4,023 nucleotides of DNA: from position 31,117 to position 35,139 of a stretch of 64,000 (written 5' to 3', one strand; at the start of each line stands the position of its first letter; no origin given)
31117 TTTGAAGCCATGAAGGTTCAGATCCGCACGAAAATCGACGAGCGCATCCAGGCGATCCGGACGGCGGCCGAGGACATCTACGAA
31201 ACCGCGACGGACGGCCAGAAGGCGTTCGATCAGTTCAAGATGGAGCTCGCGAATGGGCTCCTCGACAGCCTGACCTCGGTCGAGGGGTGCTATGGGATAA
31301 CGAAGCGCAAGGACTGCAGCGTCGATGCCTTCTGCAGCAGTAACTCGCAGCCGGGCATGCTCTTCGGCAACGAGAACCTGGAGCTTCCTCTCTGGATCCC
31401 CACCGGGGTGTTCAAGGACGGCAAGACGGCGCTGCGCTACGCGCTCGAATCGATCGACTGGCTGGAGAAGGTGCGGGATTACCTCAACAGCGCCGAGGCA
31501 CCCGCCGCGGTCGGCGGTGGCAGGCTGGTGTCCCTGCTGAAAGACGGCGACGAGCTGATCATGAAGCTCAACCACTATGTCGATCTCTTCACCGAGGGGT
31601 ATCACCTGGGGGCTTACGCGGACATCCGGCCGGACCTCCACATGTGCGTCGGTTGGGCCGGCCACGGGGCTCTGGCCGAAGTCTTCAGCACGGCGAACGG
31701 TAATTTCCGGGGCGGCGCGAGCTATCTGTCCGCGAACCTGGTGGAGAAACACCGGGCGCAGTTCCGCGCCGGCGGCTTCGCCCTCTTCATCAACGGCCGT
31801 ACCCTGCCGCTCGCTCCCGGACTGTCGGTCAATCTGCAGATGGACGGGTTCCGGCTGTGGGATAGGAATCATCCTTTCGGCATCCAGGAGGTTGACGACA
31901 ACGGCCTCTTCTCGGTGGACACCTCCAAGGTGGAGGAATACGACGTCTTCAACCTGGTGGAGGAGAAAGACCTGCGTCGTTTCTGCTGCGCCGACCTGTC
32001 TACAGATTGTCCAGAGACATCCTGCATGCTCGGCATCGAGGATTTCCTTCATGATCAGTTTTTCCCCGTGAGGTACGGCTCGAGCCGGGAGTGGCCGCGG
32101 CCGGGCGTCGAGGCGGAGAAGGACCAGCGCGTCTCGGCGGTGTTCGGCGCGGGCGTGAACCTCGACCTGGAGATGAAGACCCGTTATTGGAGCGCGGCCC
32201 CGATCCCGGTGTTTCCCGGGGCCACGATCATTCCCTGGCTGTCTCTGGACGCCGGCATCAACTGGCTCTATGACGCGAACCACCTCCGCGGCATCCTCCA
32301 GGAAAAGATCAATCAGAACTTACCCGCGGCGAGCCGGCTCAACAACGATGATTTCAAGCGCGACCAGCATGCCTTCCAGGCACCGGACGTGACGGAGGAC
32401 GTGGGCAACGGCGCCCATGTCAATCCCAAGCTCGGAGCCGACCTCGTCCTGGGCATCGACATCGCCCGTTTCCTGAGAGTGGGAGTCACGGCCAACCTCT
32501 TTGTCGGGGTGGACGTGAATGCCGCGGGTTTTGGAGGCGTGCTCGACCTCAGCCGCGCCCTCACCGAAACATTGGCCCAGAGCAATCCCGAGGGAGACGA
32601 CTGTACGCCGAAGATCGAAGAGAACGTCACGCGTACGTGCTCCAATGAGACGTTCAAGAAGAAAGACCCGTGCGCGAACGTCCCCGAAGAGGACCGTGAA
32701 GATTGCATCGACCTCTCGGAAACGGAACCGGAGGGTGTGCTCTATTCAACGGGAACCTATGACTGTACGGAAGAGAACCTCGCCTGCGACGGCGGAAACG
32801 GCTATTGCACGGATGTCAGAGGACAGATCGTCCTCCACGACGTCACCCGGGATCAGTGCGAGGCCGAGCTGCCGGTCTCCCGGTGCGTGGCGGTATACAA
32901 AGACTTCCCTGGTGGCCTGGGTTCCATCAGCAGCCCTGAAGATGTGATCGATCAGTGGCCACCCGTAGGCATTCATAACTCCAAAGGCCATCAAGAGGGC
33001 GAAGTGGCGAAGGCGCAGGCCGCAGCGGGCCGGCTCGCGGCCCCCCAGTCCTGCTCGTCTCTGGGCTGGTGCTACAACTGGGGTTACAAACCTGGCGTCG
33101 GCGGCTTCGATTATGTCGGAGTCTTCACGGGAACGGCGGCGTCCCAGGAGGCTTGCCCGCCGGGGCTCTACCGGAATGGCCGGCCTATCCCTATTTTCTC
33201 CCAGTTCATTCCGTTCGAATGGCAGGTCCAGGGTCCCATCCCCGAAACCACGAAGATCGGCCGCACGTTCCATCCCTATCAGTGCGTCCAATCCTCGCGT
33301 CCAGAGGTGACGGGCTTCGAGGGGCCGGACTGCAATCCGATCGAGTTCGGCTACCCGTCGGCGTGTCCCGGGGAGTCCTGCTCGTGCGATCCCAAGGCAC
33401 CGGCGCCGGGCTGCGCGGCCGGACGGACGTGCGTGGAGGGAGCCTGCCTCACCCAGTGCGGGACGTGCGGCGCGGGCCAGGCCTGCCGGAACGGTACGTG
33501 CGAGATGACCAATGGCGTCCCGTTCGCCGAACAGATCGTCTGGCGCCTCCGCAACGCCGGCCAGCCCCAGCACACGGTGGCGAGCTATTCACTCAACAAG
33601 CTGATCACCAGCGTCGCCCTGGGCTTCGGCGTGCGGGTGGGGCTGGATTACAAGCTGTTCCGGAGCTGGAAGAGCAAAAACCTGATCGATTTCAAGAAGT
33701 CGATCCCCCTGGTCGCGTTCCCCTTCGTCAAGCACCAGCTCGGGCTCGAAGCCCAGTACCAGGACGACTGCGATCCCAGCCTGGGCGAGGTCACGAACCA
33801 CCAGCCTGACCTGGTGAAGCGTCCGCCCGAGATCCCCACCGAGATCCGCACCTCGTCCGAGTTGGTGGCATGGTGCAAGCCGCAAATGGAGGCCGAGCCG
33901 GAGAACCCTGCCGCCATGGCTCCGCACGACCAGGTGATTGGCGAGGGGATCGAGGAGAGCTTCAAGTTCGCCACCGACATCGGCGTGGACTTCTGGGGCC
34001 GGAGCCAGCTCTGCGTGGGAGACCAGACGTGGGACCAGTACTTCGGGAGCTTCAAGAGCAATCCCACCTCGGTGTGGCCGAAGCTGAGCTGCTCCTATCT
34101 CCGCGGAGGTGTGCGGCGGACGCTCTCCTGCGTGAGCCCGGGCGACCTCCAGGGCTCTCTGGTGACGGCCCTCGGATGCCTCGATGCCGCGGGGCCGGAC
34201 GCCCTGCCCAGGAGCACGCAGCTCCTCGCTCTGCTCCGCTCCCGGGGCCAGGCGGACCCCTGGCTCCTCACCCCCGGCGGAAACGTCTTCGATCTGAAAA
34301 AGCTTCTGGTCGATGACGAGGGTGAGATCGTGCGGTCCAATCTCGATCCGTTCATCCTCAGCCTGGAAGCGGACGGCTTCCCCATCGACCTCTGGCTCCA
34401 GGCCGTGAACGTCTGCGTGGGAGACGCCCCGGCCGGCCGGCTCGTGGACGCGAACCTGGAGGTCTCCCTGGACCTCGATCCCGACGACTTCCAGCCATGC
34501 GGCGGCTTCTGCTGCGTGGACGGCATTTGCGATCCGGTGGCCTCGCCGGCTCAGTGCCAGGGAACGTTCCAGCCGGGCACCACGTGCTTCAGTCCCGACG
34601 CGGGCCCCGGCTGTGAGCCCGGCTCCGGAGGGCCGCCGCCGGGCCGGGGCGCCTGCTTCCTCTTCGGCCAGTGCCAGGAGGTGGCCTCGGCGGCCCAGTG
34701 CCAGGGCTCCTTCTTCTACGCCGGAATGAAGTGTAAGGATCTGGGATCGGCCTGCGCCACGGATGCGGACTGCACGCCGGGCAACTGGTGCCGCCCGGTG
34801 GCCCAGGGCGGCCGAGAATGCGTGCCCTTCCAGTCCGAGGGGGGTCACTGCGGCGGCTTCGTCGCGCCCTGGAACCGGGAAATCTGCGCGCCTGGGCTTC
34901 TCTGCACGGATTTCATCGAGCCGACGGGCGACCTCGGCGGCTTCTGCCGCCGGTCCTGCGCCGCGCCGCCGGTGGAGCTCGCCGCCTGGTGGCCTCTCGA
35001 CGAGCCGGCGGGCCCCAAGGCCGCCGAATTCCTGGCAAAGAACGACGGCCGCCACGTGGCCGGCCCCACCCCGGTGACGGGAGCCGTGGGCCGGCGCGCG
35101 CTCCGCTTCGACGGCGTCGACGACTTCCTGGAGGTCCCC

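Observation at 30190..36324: Intact 2044-aa secreted giant: unassignable N-terminal ~1,550 residues plus Cys-rich modules and two LamG domains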

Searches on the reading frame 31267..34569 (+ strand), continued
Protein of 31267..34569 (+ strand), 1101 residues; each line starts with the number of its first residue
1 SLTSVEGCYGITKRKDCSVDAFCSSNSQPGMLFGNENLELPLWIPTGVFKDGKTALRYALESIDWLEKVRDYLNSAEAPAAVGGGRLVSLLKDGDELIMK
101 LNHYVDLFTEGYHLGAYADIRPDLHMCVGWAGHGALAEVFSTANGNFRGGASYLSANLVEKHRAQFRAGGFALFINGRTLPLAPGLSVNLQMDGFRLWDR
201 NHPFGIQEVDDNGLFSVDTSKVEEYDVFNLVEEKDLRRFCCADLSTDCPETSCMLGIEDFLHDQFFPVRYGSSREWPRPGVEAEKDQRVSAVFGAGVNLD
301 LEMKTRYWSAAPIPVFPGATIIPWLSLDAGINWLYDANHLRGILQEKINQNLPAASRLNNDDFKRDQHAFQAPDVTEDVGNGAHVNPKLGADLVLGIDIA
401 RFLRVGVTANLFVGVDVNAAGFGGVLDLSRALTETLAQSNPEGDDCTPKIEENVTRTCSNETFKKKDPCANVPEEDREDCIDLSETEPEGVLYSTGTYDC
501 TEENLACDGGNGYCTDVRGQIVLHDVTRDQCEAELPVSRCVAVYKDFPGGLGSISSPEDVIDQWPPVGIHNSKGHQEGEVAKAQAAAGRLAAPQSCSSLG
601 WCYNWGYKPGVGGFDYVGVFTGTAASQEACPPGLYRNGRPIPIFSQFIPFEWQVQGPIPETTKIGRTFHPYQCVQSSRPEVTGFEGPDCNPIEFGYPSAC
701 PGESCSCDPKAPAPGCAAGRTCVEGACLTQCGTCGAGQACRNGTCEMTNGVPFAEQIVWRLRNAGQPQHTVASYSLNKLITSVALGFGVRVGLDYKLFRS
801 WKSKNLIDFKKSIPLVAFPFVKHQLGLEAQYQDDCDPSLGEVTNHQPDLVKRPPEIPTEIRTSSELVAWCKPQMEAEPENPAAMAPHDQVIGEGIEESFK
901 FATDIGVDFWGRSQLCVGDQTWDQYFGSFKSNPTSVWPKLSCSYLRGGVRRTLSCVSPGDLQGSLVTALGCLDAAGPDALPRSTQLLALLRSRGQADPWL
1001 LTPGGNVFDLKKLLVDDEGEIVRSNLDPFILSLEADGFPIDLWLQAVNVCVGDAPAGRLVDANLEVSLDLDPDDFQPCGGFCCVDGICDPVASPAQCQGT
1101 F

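Call 61: search_solved_structures(query=A4, max_evalue=10)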
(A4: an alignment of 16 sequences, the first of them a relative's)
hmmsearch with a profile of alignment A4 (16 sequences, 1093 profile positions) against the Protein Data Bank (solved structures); distinct sequences matched with E-value up to 10: 4.
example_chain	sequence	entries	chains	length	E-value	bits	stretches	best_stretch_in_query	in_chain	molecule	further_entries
8qad_A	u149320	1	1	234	6.3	7.5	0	111-180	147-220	sc-apCC-6-LLIA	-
3ngg_A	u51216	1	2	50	7.4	7.2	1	756-781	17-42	Omwaprin-a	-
3fju_B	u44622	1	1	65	8.5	7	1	709-758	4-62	Carboxypeptidase A inhibitor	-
9dqz_M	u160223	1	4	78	10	6.8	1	744-781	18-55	Very low-density lipoprotein receptor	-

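Call 69: predict_structure(alignment_id=A5)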
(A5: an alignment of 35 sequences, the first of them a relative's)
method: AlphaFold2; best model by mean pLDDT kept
length: 1037 residues; sequences in the alignment: 35
mean_pLDDT: 71.8   pTM: 0.62
mean pLDDT of the five models: 71.8, 70.1, 68.7, 66.4, 64.2
residues with pLDDT >= 90: 125; 70-90: 535; 50-70: 215; < 50: 162
segments of 3 or more residues with pLDDT < 50: 1-38, 85-101, 171-200, 202-219, 350-352, 949-992, 1026-1037
pLDDT, mean of each block of 10 residues (from residue 1): 37 37 38 45 69 74 81 63 49 40 66 76 81 78 79 60 73 36 36 40 41 41 64 78 85 90 80 80 61 73 73 80 75 57 64 60 75 71 85 87 74 80 74 62 77 85 94 93 87 90 87 80 80 88 92 91 89 86 74 73 83 80 77 78 90 93 90 79 94 88 82 85 89 96 82 91 82 88 83 57 66 73 60 56 55 76 72 83 86 82 82 81 87 82 63 36 33 39 36 58 72 74 57 33
secondary structure, 60 per line:
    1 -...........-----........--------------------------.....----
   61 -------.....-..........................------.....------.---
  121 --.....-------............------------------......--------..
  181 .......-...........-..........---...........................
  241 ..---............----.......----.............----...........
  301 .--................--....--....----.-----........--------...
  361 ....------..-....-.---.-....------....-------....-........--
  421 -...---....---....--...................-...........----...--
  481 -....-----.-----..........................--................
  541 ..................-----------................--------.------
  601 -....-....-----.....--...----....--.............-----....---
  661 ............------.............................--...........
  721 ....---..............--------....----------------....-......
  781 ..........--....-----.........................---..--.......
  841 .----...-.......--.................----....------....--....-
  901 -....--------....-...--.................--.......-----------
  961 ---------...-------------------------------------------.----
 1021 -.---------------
elements in order (helices of 4 or more, strands of 3 or more residues): H2-12 H18-25 H68-71 H74-99 E106-110 H124-127 H135-146 E165-170 H179-187 H189-199 H201-210 H214-234 E235-242 H246-257 E262-268 E273-285 E290-301 E304-319 H344-349 H358-364 H374-377 E385-388 E395-398 H406-409 E411-418 E422-424 E428-431 E435-438 E441-459 H461-471 H482-485 E497-522 E525-551 H552-558 E570-581 H582-585 E607-610 E616-620 E630-633 E636-648 H654-657 H661-672 E679-707 E710-724 E728-741 E750-753 H770-773 H776-790 H793-796 H802-826 H836-841 E850-856 E859-864 H865-875 E890-893 E896-899 H924-940 E946-949

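Call 71: fold_search(model_id=the predicted structure, library=pdb)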
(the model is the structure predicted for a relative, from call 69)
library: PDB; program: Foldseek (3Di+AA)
matches with E <= 10: 473; with E <= 0.001: 0
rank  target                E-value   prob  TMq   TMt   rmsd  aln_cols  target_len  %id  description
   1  6bpm_A                7.1e-03  0.09  0.07  0.10  32.0       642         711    9  The crystal structure of the Ferric-Catecholate import receptor Fiu from K12 E. coli: Closed form (C21) (released 2018-11-28)
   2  5fp1                  9.1e-03  0.21  0.08  0.11  34.7       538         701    8  Crystal structure of the siderophore receptor PiuA from Acinetobacter baumannii (released 2016-05-11)
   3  5fok_A                1.0e-02  0.23  0.08  0.12  33.1       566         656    7  Crystal structure of the siderophore receptor PiuA from Pseudomonas aeruginosa (released 2016-05-11)
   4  6qgw_A                1.5e-02  0.08  0.06  0.12  31.5       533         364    7  Crystal structure of E.coli BamA beta-barrel in complex with nanobody E6 (released 2019-06-26)
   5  6qgx_A                1.8e-02  0.08  0.06  0.13  32.0       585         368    7  Crystal structure of E.coli BamA beta-barrel in complex with nanobody F7 (released 2019-06-26)
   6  5nec_B                1.9e-02  0.11  0.07  0.11  32.5       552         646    9  Crystal structure of the siderophore receptor PiuD from Pseudomonas aeruginosa (released 2018-02-07)
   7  6z9n_D                2.0e-02  0.09  0.07  0.10  32.5       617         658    8  Copper transporter OprC (released 2021-06-30)
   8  9cs0_A                2.5e-02  0.08  0.06  0.14  30.8       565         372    6  E. coli BamA beta-barrel bound to darobactin and cyclic peptide CP1 (released 2025-04-16)
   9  6bpn                  2.9e-02  0.08  0.07  0.10  31.1       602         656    8  The crystal structure of the Ferric-Catecholate import receptor Fiu from E. coli K12: Open form (C2221) (released 2018-11-28)
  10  4k3c                  2.9e-02  0.04  0.05  0.08  31.9       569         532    8  The crystal structure of BamA from Haemophilus ducreyi lacking POTRA domains 1-3 (released 2013-09-04)
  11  6z8t_B                3.2e-02  0.08  0.07  0.10  32.9       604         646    8  Copper transporter OprC (released 2021-06-09)
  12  5fq7_D                3.4e-02  0.08  0.08  0.09  36.0       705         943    7  Crystal structure of the SusCD complex BT2261-2264 from Bacteroides thetaiotaomicron (released 2016-12-21)
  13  6z9a_B                3.8e-02  0.06  0.07  0.07  36.6       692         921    9  Fructo-oligosaccharide transporter BT 1762-63 (released 2020-11-18)
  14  8a60_A                4.4e-02  0.11  0.08  0.11  31.9       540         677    8  Crystal structure of FhuA in complex with the superinfection exclusion lipoprotein Llp (released 2022-10-05)
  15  2grx_A                5.1e-02  0.15  0.08  0.11  30.1       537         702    7  Crystal structure of TonB in complex with FhuA, E. coli outer membrane receptor for ferrichrome (released 2006-06-13)
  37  7pag                  9.9e-02  0.02  0.05  0.09  39.8       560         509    6  The pore conformation of lymphocyte perforin (released 2022-02-16)
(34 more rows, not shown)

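Call 74: fold_search(model_id=the predicted structure, library=viral)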
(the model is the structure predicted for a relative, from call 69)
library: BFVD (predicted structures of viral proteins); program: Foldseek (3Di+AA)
matches with E <= 10: 114; with E <= 0.001: 0
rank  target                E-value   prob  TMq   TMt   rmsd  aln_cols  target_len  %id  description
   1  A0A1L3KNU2            4.7e-02  0.03  0.05  0.05  48.6       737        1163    8  (no name in the UniProt tables at hand)
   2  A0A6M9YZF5            6.1e-02  0.03  0.04  0.04  33.7       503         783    6  (no name in the UniProt tables at hand)
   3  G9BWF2                6.1e-02  0.02  0.05  0.07  40.7       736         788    6  (no name in the UniProt tables at hand)
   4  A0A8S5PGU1            7.9e-02  0.02  0.05  0.08  35.5       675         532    8  Uncharacterized protein [Siphoviridae sp. ctwIa5]
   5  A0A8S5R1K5            8.7e-02  0.30  0.04  0.15  25.6       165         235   14  Uncharacterized protein [Podoviridae sp. ctyhE26]
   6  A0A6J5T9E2            1.0e-01  0.18  0.07  0.23  30.3       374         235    5  Outer membrane protein beta-barrel [uncultured Caudovirales phage]
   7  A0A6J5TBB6            1.5e-01  0.05  0.05  0.07  27.6       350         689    5  Peptidase S8/S53 domain containing protein [uncultured Caudovirales phage]
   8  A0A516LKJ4            2.0e-01  0.02  0.04  0.08  35.2       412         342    7  (no name in the UniProt tables at hand)
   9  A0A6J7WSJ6            2.0e-01  0.01  0.04  0.05  68.9       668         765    8  PA14 domain containing protein [uncultured Caudovirales phage]
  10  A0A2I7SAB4            3.0e-01  0.02  0.04  0.11  29.9       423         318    7  (no name in the UniProt tables at hand)
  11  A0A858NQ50            3.8e-01  0.09  0.07  0.22  28.8       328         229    4  Uncharacterized protein [Xanthomonas phage FoX1]
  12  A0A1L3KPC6            5.7e-01  0.01  0.04  0.04  39.9       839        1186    8  Uncharacterized protein [Hubei odonate virus 14]
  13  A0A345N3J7            7.4e-01  0.01  0.04  0.07  40.0       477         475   10  (no name in the UniProt tables at hand)
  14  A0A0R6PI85            7.4e-01  0.01  0.05  0.08  33.9       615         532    6  (no name in the UniProt tables at hand)
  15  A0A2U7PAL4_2          7.4e-01  0.01  0.05  0.05  41.6       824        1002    8  (no name in the UniProt tables at hand)
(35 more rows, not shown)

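Call 91: search_protein_families(library=ncbifam, proteins=[L022:9212-14917:+, P0030, P0028], max_evalue=0.1)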
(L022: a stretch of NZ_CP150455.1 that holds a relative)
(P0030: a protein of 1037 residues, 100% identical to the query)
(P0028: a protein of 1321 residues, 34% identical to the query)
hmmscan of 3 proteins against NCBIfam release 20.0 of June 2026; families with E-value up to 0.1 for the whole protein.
L022:9212-14917:+ (1901 aa): 4 families
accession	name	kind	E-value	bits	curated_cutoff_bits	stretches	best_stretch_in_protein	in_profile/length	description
NF033679.1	DNRLRE_dom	domain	1.7e-33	116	34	1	1731-1896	6-163/164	DNRLRE domain-containing protein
NF035926.1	scyF_NHL_VPEP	equivalog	5.5e-10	38.9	350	1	932-1062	163-276/376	scytonemin biosynthesis PEP-CTERM protein ScyF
TIGR02232.1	myxo_disulf_rpt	repeat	1.5e-09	37.5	20.8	1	1597-1628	3-34/38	cysteine-rich acidic repeat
TIGR04201.1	Myxo_Cys_RPT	repeat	0.0027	17.8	25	1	1171-1189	2-21/22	Cys-rich repeat-containing protein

P0030 (1037 aa): 1 family
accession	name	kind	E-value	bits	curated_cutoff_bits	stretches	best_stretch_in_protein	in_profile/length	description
TIGR02232.1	myxo_disulf_rpt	repeat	1.5e-13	50.3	20.8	2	992-1024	2-34/38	cysteine-rich acidic repeat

P0028 (1321 aa): 1 family
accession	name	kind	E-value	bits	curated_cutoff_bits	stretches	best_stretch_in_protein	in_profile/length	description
TIGR02232.1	myxo_disulf_rpt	repeat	1.5e-08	34.3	20.8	1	1209-1240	4-35/38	cysteine-rich acidic repeat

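Call 99: list_cluster_members(proteins=[L022:9212-14917:+, P0015, P0031])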
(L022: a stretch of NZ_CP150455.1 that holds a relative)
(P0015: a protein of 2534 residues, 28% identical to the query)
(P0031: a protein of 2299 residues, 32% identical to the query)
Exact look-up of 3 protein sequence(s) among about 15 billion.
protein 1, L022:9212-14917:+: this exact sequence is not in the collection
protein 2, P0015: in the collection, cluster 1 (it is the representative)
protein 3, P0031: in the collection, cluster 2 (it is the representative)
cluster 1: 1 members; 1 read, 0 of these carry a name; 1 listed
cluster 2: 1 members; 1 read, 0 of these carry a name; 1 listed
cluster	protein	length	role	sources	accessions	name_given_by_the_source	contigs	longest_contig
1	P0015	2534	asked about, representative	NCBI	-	-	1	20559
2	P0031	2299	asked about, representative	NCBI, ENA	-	-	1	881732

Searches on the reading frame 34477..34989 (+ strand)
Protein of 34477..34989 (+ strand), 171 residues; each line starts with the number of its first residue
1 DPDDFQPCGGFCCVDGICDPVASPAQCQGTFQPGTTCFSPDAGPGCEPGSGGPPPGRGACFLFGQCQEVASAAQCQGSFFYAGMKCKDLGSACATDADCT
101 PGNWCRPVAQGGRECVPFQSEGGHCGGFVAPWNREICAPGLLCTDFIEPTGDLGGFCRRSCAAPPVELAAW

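Call 83: search_solved_structures(query=window:34477-34989:+, max_evalue=10)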
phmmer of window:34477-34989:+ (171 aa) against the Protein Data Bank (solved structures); distinct sequences matched with E-value up to 10: 2.
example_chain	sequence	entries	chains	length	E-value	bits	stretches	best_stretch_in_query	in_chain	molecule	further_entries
2rup_A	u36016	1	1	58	0.1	15.7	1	87-125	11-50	P2X purinoceptor 4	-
9hho_A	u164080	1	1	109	1.3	12.1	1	102-138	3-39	Protein CexE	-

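Call 85: search_protein_families(library=pfam, proteins=[window:34477-34989:+], max_evalue=10)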
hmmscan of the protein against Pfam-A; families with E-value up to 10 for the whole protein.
window:34477-34989:+ (171 aa): 1 family
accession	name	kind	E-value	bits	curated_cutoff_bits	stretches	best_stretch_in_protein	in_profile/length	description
PF04706.18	Dickkopf_N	-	0.00032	21.4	25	2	93-143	2-45/51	Dickkopf N-terminal cysteine-rich region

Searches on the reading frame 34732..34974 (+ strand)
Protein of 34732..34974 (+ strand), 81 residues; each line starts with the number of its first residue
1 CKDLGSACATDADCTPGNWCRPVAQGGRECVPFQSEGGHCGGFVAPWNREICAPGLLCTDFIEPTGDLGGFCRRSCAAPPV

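Call 87: search_protein_families(library=pfam, proteins=[window:34732-34974:+], max_evalue=1)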
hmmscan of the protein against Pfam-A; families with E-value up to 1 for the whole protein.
seq(81 aa): 1 family
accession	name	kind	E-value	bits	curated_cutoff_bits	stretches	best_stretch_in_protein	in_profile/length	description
PF04706.18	Dickkopf_N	-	1.1e-06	29.2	25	2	8-58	2-45/51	Dickkopf N-terminal cysteine-rich region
